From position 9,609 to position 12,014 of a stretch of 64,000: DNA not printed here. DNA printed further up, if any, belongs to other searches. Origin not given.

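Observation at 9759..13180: CydA-like oxidase subunit without CydB, partnered with a membrane diheme cytochrome c and carrying an acidic N-terminal tract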

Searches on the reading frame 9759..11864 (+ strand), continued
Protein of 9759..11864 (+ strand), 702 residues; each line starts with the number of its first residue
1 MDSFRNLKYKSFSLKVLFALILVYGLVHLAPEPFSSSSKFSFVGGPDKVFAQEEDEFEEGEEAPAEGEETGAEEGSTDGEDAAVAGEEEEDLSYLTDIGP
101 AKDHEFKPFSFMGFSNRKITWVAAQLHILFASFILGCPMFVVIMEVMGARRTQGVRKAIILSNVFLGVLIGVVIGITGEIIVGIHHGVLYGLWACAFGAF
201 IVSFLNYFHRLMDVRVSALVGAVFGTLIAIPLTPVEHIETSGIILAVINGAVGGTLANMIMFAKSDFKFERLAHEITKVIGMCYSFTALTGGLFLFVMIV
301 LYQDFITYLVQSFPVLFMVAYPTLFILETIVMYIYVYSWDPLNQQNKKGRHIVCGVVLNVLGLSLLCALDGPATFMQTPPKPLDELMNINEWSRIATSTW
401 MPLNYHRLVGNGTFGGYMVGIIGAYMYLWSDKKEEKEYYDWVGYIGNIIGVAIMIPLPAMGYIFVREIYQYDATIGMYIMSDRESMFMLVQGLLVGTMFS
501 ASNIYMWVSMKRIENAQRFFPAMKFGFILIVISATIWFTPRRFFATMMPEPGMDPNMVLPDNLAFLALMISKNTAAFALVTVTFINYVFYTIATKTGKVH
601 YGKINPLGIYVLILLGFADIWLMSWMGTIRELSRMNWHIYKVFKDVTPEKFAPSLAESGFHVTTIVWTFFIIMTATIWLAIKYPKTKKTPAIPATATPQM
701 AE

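Call 39: find_encoding_contigs(protein=P0276, flank=6000, max_places=2)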
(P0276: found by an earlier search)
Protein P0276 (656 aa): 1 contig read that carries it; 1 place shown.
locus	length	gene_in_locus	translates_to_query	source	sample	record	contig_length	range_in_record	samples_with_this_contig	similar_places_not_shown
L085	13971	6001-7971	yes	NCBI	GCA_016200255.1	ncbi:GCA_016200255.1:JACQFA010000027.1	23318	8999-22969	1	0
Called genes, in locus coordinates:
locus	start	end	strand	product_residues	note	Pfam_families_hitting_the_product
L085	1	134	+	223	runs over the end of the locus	PF00551:Formyl_trans_N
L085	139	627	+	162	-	PF07719:TPR_2 (faint), PF13176:TPR_7 (faint), PF13424:TPR_12 (faint), PF00515:TPR_1 (faint), PF13174:TPR_6 (faint), PF13181:TPR_8 (faint), PF13428:TPR_14 (faint), PF14559:TPR_19, +1 more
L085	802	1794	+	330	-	PF10282:Lactonase (weak), PF21783:YNCE (weak), PF25174:Beta-prop_THOC3 (weak), PF02239:Cytochrom_D1, PF10282:Lactonase (weak), PF25174:Beta-prop_THOC3, PF21783:YNCE (weak), PF02239:Cytochrom_D1 (weak), +8 more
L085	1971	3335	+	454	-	PF07992:Pyr_redox_2, PF13450:NAD_binding_8 (faint)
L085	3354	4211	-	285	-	PF01513:NAD_kinase, PF20143:NAD_kinase_C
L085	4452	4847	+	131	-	PF00571:CBS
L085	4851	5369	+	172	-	PF13620:CarboxypepD_reg (weak)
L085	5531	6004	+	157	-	PF00034:Cytochrom_C (weak), PF13442:Cytochrome_CBB3 (weak)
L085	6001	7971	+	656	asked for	PF01654:Cyt_bd_oxida_I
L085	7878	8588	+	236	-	PF00034:Cytochrom_C, PF13442:Cytochrome_CBB3 (weak)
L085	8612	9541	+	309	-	PF00355:Rieske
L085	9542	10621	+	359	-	PF00033:Cytochrome_B, PF13631:Cytochrom_B_N_2, PF00032:Cytochrom_B_C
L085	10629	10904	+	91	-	-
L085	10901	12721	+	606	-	PF01654:Cyt_bd_oxida_I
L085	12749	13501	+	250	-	PF00034:Cytochrom_C, PF13442:Cytochrome_CBB3 (faint)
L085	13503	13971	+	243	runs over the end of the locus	PF00034:Cytochrom_C (weak), PF13442:Cytochrome_CBB3 (weak)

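Call 40: search_solved_structures(query=A1, max_evalue=0.01, show_alignments=2)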
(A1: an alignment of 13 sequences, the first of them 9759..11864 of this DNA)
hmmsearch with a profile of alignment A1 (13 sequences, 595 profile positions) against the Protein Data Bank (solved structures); distinct sequences matched with E-value up to 0.01: 3.
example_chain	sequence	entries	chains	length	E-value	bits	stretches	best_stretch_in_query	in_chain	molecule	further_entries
5doq_A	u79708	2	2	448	1.6e-17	66.5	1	39-237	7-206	Bd-type quinol oxidase subunit I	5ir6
9r2g_A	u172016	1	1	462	2.2e-15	59.5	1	51-245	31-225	Cytochrome bd menaquinol oxidase subunit I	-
6rko_A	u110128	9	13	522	2.8e-06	29.4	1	47-234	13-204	Cytochrome bd-I ubiquinol oxidase subunit 1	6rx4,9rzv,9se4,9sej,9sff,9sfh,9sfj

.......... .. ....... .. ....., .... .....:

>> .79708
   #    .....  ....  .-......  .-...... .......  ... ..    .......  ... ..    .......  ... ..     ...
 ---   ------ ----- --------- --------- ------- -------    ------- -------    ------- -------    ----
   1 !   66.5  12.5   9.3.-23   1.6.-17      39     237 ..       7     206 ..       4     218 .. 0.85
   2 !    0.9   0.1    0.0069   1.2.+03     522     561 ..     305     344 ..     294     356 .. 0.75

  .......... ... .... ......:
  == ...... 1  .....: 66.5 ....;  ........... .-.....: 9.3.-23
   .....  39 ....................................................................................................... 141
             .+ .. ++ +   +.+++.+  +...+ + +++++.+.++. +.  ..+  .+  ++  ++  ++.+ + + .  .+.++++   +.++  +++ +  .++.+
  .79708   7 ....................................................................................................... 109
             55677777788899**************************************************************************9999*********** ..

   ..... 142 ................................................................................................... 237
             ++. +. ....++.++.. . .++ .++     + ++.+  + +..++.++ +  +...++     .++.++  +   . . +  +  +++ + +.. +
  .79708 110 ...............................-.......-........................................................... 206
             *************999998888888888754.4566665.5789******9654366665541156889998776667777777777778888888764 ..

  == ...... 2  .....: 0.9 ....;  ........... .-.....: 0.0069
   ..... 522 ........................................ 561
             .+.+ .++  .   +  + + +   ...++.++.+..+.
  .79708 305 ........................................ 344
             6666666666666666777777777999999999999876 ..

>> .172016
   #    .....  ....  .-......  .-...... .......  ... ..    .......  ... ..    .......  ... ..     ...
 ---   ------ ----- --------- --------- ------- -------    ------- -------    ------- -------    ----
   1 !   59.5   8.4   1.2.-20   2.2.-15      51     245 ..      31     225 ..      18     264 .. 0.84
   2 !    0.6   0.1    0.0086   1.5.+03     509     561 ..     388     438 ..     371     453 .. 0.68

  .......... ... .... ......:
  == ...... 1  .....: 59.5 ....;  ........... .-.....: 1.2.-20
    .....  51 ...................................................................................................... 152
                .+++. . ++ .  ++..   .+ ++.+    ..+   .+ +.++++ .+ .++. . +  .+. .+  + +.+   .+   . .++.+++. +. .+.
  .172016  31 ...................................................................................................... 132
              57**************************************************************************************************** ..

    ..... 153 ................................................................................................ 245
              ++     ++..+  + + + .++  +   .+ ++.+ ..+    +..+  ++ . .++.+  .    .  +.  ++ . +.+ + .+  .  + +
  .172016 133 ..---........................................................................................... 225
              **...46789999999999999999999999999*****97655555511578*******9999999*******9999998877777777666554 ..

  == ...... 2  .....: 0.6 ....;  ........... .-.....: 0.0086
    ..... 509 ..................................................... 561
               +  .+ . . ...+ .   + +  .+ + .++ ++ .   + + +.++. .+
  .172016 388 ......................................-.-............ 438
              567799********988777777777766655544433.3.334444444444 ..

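Call 58: predict_structure(alignment_id=A3)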
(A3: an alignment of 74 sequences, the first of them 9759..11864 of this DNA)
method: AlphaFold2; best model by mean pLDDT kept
length: 702 residues; sequences in the alignment: 74
mean_pLDDT: 76.6   pTM: 0.76
mean pLDDT of the five models: 76.6, 72.8, 72.7, 67.2, 64.2
residues with pLDDT >= 90: 198; 70-90: 316; 50-70: 75; < 50: 113
segments of 3 or more residues with pLDDT < 50: 1-9, 29-99, 542-551, 557-560, 685-702
pLDDT, mean of each block of 10 residues (from residue 1): 40 72 61 41 43 39 37 32 34 43 62 74 88 87 87 82 89 79 77 92 84 90 93 80 91 91 86 92 87 83 83 89 91 92 86 93 90 85 78 85 87 92 92 92 92 85 78 70 69 87 92 89 90 79 46 48 64 83 92 88 92 93 84 67 63 73 91 89 55 38 31
secondary structure, 60 per line:
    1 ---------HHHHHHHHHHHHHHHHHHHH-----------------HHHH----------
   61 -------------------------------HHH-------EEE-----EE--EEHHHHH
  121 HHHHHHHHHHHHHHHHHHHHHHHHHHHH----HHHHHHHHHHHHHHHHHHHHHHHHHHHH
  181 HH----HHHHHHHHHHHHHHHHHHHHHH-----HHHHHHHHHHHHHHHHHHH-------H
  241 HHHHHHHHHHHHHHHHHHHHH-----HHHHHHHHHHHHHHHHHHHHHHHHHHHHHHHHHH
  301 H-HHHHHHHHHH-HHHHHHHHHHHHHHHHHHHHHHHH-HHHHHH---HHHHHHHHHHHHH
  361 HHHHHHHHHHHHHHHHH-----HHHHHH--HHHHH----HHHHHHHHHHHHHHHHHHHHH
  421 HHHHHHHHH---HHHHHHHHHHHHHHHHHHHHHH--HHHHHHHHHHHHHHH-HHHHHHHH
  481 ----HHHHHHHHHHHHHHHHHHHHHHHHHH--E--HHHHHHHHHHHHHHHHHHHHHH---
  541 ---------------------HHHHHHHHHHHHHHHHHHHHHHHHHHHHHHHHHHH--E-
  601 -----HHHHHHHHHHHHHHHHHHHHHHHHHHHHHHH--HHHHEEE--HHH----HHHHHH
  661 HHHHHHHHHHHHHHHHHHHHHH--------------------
elements in order (helices of 4 or more, strands of 3 or more residues): H10-29 H47-50 E102-104 H116-148 H153-182 H187-208 H214-232 H240-261 H267-301 H303-312 H314-337 H339-344 H348-377 H383-388 H391-395 H400-429 H433-454 H457-471 H473-480 H485-510 H516-537 H562-596 H606-636 H639-642 E643-645 H655-682

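Call 63: fold_search(model_id=the predicted structure, library=pdb)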
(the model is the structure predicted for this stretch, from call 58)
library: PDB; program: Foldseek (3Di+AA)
matches with E <= 10: 237; with E <= 0.001: 4
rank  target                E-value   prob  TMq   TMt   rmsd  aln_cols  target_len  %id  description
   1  7oy2_C                1.4e-04  1.00  0.39  0.58  18.7       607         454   13  High resolution structure of cytochrome bd-II oxidase from E. coli (released 2021-12-15)
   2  7ose_A                1.4e-04  1.00  0.37  0.50  20.1       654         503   10  cytochrome bd-II type oxidase with bound aurachin D (released 2021-11-17)
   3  6rx4_A                5.0e-04  1.00  0.35  0.49  20.1       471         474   13  THE STRUCTURE OF BD OXIDASE FROM ESCHERICHIA COLI (released 2019-11-20)
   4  7nkz_A                1.0e-03  1.00  0.32  0.47  12.1       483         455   12  Cryo-EM structure of the cytochrome bd oxidase from M. tuberculosis at 2.5 A resolution (released 2021-09-22)
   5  8b4o_A                1.4e-03  1.00  0.27  0.40  20.6       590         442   11  Cryo-EM structure of cytochrome bd oxidase from C. glutamicum (released 2022-12-28)
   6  9r2g_A                4.0e-03  1.00  0.30  0.53  17.8       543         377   12  Cytochrome bd II oxidase qOR-2 type from Mycobacterium smegmatis (released 2026-03-04)
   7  6rko_A                4.2e-03  1.00  0.38  0.56  18.2       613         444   11  Cryo-EM structure of the E. coli cytochrome bd-I oxidase at 2.68 A resolution (released 2019-10-16)
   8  9fka_A                4.8e-03  1.00  0.31  0.45  13.0       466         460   13  Cryo-EM structure of the reduced cytochrome bd oxidase from M. tuberculosis (released 2025-02-12)
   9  7d5i_A                9.3e-03  1.00  0.31  0.47  15.2       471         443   12  Structure of Mycobacterium smegmatis bd complex in the apo-form. (released 2021-06-23)
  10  5doq_A                1.4e-02  1.00  0.35  0.54  14.9       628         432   11  The structure of bd oxidase from Geobacillus thermodenitrificans (released 2016-05-04)
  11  7z0s_C                1.3e-01  0.30  0.12  0.14  23.0       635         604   10  Structure of the Escherichia coli formate hydrogenlyase complex (anaerobic preparation, without formate dehydrogenase  (released 2022-09-28)
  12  3rko_B                1.3e-01  0.23  0.11  0.12  24.4       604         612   10  Crystal structure of the membrane domain of respiratory complex I from E. coli at 3.0 angstrom resolution (released 2011-08-03)
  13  7ar8_L                1.8e-01  0.23  0.13  0.14  21.9       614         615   13  Cryo-EM structure of Arabidopsis thaliana complex-I (closed conformation) (released 2021-12-15)
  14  8bpx_L                1.9e-01  0.20  0.13  0.13  21.5       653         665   12  Cryo-EM structure of the Arabidopsis thaliana I+III2 supercomplex (Complete composition) (released 2023-01-25)
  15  7aqw_L                1.9e-01  0.18  0.12  0.14  21.8       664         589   11  Cryo-EM structure of Arabidopsis thaliana Complex-I (membrane tip) (released 2021-12-08)
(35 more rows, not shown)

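Call 78: find_encoding_contigs(protein=P0273, flank=6000, max_places=1)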
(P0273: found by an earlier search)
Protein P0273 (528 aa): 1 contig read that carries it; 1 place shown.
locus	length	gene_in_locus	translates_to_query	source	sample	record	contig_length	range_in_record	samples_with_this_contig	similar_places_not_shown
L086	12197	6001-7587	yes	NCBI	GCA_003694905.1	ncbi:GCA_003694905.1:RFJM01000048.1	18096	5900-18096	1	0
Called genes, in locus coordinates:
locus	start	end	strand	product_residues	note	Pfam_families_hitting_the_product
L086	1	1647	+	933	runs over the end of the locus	PF00672:HAMP, PF01590:GAF, PF13185:GAF_2, PF13492:GAF_3, PF01590:GAF, PF13185:GAF_2, PF07730:HisKA_3, PF02518:HATPase_c, +2 more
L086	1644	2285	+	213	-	PF00072:Response_reg, PF00196:GerE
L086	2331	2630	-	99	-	-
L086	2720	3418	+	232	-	PF00355:Rieske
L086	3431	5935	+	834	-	PF18465:Rieske_3, PF00384:Molybdopterin, PF01568:Molydop_binding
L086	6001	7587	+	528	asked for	PF01654:Cyt_bd_oxida_I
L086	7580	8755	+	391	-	PF00034:Cytochrom_C, PF13442:Cytochrome_CBB3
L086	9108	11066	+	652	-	PF00582:Usp, PF08369:PCP_red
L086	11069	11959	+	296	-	PF01656:CbiA, PF02374:ArsA_ATPase (weak), PF09140:MipZ (weak), PF10609:ParA, PF13614:AAA_31 (weak)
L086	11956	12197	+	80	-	?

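Call 79: find_encoding_contigs(protein=P0278, flank=6000, max_places=1)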
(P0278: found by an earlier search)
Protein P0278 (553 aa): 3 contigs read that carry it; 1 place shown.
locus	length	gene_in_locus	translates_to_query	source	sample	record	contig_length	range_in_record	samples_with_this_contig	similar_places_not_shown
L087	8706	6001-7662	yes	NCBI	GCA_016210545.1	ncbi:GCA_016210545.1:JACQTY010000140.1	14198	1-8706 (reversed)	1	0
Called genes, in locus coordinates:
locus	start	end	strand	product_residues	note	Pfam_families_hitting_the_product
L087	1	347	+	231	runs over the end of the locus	PF00589:Phage_integrase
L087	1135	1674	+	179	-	PF14512:TM1586_NiRdase (faint), PF00881:Nitroreductase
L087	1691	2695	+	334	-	PF22543:Rieske_4 (faint), PF00355:Rieske, PF13806:Rieske_2 (weak)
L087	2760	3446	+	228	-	PF01042:Ribonuc_L-PSP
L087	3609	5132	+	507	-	PF01590:GAF (weak), PF13185:GAF_2, PF07730:HisKA_3, PF02518:HATPase_c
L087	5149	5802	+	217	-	PF00072:Response_reg, PF00196:GerE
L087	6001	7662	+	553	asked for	PF01654:Cyt_bd_oxida_I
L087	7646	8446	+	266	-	PF00034:Cytochrom_C (weak), PF13442:Cytochrome_CBB3 (weak)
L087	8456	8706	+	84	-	?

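Call 80: find_encoding_contigs(protein=P0016, flank=8000, max_places=1)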
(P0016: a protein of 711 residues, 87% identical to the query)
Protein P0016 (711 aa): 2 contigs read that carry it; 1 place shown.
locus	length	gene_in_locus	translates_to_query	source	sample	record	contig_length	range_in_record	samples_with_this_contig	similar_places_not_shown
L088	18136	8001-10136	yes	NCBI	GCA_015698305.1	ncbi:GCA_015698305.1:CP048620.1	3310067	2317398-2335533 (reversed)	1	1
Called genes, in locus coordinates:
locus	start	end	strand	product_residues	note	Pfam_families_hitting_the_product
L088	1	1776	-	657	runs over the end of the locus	PF16177:ACAS_N, PF00501:AMP-binding, PF13193:AMP-binding_C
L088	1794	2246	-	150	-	PF07603:Lcl_C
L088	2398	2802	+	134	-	PF08780:NTase_sub_bind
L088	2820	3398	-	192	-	PF01725:Ham1p_like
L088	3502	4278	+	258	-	-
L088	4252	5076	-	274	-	PF00226:DnaJ, PF01556:DnaJ_C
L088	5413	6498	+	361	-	PF21016:RlmN_N, PF04055:Radical_SAM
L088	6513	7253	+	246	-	PF00535:Glycos_transf_2, PF10111:Glyco_tranf_2_2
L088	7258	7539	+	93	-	PF07578:LAB_N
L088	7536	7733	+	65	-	-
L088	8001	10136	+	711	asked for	PF01654:Cyt_bd_oxida_I (weak)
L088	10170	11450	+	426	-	PF00034:Cytochrom_C, PF13442:Cytochrome_CBB3 (weak)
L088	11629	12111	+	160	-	-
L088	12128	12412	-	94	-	PF01722:BolA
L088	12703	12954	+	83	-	-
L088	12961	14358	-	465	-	PF00890:FAD_binding_2 (weak), PF01134:GIDA (weak), PF07992:Pyr_redox_2, PF12831:FAD_oxidored, PF13738:Pyr_redox_3 (faint), PF00070:Pyr_redox, PF02852:Pyr_redox_dim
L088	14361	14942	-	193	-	-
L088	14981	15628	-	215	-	PF03473:MOSC, PF03475:YiiM_3-alpha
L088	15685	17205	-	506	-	PF01590:GAF (faint), PF00990:GGDEF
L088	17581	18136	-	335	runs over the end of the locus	PF25145:NfeD1b_N (weak), PF01343:Peptidase_S49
